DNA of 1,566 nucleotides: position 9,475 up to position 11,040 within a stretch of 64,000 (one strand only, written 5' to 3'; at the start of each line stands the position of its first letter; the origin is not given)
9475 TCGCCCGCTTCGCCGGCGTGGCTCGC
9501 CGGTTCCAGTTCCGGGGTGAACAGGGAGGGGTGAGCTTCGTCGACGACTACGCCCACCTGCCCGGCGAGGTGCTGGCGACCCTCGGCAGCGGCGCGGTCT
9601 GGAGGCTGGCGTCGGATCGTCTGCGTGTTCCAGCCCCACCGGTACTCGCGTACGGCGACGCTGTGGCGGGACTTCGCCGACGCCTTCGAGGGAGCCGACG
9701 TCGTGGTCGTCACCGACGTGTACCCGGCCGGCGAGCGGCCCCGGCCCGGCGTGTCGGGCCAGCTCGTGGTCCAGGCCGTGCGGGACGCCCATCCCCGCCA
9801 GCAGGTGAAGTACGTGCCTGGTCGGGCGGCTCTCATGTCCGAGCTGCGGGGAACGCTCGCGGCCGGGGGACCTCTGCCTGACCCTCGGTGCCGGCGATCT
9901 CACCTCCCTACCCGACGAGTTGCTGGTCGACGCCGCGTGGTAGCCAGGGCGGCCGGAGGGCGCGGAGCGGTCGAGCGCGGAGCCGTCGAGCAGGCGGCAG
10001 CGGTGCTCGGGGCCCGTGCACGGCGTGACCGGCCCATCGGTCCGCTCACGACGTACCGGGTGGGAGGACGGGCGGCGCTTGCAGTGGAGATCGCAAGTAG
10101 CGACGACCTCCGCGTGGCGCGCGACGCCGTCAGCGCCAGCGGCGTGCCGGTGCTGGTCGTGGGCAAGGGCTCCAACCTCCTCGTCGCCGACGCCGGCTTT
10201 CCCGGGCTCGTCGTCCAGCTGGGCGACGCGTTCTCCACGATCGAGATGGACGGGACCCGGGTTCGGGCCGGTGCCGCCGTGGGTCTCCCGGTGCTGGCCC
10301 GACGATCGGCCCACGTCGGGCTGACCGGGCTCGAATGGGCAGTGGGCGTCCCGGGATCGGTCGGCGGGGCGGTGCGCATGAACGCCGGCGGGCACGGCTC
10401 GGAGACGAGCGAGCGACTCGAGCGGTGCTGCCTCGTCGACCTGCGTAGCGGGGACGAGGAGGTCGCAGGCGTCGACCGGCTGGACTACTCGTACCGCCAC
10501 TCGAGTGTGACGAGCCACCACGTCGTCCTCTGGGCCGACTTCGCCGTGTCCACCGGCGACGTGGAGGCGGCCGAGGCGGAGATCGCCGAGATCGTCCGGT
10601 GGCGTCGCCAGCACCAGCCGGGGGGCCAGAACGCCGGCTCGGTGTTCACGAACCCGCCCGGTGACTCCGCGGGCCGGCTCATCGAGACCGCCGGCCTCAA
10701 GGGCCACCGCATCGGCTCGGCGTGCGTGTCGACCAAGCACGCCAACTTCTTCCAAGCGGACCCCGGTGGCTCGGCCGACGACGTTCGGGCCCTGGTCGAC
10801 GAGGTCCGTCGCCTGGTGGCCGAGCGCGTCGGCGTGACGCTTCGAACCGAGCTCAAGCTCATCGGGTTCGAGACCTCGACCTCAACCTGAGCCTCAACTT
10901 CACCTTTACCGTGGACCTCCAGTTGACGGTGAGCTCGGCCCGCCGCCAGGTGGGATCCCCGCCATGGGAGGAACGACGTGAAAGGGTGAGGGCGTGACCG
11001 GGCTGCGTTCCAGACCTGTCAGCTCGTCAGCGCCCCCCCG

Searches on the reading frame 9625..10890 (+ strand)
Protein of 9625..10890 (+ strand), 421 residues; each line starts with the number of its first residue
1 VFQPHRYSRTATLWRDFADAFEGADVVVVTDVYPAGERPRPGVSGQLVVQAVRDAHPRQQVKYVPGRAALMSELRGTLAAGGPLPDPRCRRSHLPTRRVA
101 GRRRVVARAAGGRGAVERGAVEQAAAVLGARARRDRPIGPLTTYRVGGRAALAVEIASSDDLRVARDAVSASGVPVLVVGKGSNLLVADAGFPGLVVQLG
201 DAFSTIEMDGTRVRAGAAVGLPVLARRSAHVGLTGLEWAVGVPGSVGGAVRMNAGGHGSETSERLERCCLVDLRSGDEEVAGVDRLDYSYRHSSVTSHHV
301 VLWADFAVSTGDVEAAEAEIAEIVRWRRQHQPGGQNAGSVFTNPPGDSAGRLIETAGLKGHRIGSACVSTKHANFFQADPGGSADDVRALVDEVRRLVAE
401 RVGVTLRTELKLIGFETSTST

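Call 48: search_protein_families(library=pfam, proteins=[window:9625-10890:+], max_evalue=0.00001)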
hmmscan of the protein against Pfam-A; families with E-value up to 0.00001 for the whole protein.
window:9625-10890:+ (421 aa): 2 families
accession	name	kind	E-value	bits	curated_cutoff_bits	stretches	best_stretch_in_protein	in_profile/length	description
PF02873.21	MurB_C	-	2.3e-27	95.5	27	1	317-413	3-99/99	UDP-N-acetylenolpyruvoylglucosamine reductase, C-terminal domain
PF01565.28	FAD_binding_4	-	1.4e-17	64.1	26.4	1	151-269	2-123/139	FAD binding domain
